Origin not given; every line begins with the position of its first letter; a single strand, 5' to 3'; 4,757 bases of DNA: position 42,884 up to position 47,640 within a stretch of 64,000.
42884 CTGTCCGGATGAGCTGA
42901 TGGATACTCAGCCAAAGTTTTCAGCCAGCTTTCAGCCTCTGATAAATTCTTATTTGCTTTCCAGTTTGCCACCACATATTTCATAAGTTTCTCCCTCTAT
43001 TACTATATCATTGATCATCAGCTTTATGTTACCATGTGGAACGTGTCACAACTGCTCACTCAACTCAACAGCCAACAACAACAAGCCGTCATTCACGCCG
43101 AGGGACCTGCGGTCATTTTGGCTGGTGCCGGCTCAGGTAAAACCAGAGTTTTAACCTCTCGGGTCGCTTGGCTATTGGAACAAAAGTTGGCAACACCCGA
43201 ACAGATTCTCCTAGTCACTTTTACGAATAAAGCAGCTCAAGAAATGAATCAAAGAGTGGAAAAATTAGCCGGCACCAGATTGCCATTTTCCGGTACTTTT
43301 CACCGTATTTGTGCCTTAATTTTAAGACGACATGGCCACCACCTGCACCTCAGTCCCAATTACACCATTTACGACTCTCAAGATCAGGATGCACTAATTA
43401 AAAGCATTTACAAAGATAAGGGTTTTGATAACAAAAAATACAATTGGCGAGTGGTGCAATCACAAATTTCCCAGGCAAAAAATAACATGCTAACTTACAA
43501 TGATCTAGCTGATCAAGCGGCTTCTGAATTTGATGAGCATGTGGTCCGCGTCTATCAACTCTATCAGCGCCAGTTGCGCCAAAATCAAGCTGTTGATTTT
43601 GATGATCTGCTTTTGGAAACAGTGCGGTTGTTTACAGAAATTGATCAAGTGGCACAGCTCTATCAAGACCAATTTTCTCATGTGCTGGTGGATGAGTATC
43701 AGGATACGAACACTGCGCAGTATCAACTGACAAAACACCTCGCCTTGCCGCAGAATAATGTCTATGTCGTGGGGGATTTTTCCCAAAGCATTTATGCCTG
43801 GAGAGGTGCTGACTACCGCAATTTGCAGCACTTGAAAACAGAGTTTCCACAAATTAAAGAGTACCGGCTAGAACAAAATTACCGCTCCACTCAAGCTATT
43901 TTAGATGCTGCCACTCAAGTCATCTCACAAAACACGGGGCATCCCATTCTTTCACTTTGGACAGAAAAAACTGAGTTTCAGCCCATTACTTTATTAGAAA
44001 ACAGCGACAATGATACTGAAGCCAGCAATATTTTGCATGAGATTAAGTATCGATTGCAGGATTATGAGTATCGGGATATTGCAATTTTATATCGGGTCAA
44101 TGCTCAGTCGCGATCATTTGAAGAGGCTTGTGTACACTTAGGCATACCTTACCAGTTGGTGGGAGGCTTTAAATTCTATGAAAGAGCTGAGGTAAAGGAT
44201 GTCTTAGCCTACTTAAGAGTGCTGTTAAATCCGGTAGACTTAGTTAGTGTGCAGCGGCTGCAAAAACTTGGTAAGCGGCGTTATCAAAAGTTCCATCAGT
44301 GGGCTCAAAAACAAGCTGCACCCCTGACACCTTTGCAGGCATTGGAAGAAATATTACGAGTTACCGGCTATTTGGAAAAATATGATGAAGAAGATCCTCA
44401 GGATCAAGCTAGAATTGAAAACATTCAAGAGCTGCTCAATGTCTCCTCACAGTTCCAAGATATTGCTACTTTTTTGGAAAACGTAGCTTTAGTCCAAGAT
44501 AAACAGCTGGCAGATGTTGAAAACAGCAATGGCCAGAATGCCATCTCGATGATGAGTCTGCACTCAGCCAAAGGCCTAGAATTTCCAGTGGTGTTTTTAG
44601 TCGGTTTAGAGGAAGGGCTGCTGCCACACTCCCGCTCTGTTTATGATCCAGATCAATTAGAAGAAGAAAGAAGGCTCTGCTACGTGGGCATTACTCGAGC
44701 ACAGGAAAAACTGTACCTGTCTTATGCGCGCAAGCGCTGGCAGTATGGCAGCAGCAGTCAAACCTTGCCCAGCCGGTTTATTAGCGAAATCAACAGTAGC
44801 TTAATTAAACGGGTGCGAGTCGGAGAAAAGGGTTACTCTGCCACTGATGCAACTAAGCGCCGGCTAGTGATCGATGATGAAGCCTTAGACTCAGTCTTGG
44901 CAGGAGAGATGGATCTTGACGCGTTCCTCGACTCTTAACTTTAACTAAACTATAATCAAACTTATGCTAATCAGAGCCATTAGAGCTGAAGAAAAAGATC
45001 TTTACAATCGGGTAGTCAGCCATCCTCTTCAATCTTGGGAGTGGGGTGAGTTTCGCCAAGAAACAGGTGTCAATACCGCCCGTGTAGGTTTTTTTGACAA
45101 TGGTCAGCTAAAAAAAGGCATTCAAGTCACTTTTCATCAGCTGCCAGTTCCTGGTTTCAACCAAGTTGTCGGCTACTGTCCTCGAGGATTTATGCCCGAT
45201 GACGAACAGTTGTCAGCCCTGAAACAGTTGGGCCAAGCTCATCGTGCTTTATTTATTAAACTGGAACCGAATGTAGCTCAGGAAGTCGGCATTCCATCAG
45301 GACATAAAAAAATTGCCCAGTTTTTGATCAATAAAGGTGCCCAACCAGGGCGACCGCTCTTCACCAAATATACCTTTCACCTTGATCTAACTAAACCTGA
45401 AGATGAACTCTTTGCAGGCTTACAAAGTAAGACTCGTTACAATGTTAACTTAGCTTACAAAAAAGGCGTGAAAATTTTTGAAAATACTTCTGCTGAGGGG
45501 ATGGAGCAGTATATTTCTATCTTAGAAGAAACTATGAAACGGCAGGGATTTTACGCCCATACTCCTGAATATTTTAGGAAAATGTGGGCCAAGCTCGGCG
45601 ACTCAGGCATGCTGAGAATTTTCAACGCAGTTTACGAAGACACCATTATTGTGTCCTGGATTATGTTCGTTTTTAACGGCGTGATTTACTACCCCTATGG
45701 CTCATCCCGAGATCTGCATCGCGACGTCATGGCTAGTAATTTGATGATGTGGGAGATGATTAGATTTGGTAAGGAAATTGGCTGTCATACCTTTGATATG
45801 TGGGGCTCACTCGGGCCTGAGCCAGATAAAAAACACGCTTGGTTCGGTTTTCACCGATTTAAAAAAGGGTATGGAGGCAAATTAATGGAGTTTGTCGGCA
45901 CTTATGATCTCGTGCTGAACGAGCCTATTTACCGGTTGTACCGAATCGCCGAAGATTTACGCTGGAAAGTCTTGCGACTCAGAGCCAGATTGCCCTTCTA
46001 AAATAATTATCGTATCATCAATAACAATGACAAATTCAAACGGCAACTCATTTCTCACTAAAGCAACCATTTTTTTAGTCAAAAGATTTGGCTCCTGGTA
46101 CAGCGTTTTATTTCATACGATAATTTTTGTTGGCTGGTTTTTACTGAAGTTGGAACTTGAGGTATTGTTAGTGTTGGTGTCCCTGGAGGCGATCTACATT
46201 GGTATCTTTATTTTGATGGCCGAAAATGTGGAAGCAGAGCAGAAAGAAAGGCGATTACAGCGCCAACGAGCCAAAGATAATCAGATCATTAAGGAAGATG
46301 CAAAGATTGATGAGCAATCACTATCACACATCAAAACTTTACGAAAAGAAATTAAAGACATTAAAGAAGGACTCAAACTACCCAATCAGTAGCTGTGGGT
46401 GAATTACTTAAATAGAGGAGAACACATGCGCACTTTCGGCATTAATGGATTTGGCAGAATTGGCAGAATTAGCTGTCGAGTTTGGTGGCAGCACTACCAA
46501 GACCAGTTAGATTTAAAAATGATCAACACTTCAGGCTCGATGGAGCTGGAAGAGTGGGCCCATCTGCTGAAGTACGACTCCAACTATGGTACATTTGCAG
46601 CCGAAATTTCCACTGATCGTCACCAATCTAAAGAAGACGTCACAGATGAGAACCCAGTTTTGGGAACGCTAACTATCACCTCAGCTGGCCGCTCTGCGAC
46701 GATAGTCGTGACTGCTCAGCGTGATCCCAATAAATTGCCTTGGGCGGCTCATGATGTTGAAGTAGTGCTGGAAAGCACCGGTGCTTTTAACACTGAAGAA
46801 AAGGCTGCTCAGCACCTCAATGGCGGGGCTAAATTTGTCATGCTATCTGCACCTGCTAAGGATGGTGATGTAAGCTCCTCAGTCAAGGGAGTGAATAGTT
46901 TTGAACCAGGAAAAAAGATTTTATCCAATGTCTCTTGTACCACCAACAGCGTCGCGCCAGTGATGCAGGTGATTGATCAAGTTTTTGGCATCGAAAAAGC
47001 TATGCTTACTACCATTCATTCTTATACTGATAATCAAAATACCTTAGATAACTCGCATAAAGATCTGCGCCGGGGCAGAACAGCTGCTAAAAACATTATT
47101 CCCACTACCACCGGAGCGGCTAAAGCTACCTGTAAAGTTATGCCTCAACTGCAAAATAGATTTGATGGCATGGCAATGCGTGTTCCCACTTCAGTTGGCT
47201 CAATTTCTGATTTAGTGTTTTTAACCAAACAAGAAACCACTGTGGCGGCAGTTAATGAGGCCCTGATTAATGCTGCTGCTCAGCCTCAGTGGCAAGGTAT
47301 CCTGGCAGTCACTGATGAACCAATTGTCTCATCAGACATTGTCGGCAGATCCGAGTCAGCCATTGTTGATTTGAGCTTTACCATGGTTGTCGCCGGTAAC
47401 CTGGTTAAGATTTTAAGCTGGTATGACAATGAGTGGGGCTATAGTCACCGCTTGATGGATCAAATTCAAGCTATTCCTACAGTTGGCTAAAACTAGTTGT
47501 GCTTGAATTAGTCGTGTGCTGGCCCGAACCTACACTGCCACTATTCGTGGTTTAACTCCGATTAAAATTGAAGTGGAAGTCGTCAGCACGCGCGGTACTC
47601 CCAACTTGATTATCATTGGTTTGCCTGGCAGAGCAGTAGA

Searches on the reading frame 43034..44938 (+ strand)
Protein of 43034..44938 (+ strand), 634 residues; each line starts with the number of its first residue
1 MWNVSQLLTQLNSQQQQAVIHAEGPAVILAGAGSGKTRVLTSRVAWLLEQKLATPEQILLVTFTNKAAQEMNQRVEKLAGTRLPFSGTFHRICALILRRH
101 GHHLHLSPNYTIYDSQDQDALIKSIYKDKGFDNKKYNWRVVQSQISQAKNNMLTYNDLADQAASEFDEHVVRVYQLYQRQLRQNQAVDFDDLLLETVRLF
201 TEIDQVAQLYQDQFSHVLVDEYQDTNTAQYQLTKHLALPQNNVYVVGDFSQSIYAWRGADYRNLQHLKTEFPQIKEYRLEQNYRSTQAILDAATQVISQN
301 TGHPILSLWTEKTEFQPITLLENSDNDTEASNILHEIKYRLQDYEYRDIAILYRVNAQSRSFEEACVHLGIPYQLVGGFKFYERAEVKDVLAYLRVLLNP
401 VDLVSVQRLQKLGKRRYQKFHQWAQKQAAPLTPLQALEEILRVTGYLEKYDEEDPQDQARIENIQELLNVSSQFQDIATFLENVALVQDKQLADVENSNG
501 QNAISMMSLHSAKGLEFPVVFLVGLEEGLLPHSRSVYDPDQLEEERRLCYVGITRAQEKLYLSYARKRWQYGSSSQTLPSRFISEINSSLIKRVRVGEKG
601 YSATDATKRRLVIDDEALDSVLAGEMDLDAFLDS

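Call 47: search_protein_families(library=pfam, proteins=[window:43034-44938:+], max_evalue=0.00001)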
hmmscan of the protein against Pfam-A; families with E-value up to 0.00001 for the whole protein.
window:43034-44938:+ (634 aa): 6 families
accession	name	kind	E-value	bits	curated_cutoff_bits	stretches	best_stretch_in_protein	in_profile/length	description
PF00580.27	UvrD-helicase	-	3.1e-84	283.3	23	1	11-272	1-271/271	UvrD/REP helicase N-terminal domain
PF13361.12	UvrD_C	-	1.6e-67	228.8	25.6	2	277-411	1-136/350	UvrD-like helicase C-terminal domain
PF13245.12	AAA_19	-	4.4e-24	85.6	25.1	1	15-255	1-132/134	AAA domain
PF13538.12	UvrD_C_2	-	4.6e-10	39.6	27.4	1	507-562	5-51/52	UvrD-like helicase C-terminal domain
PF13604.12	AAA_30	-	7.7e-08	32.7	27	0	10-76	1-67/191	AAA domain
PF01443.25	Viral_helicase1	-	1.8e-07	31.7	21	0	497-561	173-225/228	Viral superfamily 1 RNA helicase core domain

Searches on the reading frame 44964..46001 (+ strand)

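Call 47: search_protein_families(library=pfam, proteins=[window:44964-46001:+], max_evalue=0.00001)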
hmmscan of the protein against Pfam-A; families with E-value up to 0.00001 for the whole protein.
window:44964-46001:+ (345 aa): 2 families
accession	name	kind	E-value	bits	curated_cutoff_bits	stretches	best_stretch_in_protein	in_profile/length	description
PF02388.22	FemAB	-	9.5e-32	110.7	24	2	18-217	15-233/406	FemAB family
PF13480.13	Acetyltransf_6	-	1.7e-13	51.4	22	1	156-287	2-140/143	Acetyltransferase (GNAT) domain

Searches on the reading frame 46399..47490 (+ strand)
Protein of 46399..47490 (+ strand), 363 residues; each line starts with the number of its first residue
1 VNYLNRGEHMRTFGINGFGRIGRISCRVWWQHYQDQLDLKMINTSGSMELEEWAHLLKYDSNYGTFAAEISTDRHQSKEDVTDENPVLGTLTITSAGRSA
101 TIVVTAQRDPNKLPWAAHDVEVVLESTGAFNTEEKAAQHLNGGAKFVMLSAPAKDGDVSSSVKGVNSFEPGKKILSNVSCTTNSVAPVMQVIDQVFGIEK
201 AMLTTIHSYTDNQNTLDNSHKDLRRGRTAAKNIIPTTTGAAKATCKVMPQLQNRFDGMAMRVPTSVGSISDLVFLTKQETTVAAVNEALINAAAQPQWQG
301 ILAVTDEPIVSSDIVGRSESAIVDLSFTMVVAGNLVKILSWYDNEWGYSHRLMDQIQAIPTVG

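Call 47: search_protein_families(library=pfam, proteins=[window:46399-47490:+], max_evalue=0.00001)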
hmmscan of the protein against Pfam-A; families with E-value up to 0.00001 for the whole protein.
window:46399-47490:+ (363 aa): 2 families
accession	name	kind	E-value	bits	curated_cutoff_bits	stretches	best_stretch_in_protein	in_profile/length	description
PF02800.25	Gp_dh_C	-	4.6e-57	192.4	24.4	1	185-342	1-158/158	Glyceraldehyde 3-phosphate dehydrogenase, C-terminal domain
PF00044.30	Gp_dh_N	-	1.6e-23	83.4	31.7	1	14-132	4-100/101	Glyceraldehyde 3-phosphate dehydrogenase, NAD binding domain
